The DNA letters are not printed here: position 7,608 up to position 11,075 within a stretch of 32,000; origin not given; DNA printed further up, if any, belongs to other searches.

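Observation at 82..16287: The DGR cassette occupies a site that is empty in a second copy of the same locus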

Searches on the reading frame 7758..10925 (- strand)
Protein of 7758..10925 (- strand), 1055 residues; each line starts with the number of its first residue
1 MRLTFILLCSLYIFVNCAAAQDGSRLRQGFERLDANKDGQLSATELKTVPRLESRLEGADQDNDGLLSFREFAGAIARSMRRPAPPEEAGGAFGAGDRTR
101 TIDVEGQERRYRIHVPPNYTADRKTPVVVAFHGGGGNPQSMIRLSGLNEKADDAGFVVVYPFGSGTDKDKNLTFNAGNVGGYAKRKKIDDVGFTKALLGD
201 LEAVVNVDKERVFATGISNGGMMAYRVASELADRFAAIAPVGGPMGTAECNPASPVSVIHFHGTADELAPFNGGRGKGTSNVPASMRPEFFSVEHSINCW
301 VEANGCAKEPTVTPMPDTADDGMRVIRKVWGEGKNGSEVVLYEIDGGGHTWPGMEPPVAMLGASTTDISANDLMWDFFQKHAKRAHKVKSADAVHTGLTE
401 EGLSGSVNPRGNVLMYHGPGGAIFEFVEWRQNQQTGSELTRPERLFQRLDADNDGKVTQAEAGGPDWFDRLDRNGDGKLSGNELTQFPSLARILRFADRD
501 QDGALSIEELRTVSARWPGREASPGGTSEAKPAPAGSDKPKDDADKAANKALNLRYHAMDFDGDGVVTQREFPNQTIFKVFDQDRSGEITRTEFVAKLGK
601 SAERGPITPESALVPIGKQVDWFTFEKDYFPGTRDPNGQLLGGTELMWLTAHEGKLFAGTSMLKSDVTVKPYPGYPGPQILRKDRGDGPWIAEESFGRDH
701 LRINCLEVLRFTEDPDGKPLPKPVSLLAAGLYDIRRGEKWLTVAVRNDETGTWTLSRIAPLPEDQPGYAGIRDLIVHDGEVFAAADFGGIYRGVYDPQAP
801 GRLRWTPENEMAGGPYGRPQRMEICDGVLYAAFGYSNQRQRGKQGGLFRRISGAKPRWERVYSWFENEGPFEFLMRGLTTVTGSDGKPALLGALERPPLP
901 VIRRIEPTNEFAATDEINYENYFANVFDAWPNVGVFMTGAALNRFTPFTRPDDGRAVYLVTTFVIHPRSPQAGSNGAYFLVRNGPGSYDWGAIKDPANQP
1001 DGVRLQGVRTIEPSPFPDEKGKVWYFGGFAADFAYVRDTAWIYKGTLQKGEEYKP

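Call 7: search_protein_families(library=pfam, proteins=[window:7758-10925:-], max_evalue=0.01)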
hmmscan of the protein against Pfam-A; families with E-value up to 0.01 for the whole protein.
window:7758-10925:- (1055 aa): 12 families
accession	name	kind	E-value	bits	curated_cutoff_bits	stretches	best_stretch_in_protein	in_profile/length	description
PF13202.12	EF-hand_5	-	1.9e-30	103.3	25.9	4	466-487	3-24/25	EF hand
PF00036.39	EF-hand_1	-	4.2e-29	98.4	25.4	1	576-595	4-23/29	EF hand domain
PF13405.12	EF-hand_6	-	4.2e-25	85.5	25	3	577-596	5-24/30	EF-hand domain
PF13499.12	EF-hand_7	-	7.5e-22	77.9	30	1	25-75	3-65/67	EF-hand domain pair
PF13833.12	EF-hand_8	-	5.7e-16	58.4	28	1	575-595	28-48/54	EF-hand domain pair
PF00756.26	Esterase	-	1.7e-07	31.7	22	1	106-239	5-144/251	Putative esterase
PF10503.15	Esterase_PHB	-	5.3e-06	26.3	23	1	111-242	3-129/219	Esterase PHB depolymerase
PF10591.15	SPARC_Ca_bdg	-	5.7e-06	27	22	0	29-73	59-111/113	Secreted protein acidic and rich in cysteine Ca binding region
PF01738.24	DLH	-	5.3e-05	23.3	21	1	123-272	11-160/217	Dienelactone hydrolase family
PF00326.27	Peptidase_S9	-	0.00017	21.6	22.6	1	154-243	13-97/213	Prolyl oligopeptidase family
PF00404.24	Dockerin_1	-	0.0021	18.6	22.9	0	30-49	33-52/57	Dockerin type I domain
PF05448.18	AXE1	-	0.008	15.4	21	0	121-240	79-205/321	Acetyl xylan esterase (AXE1)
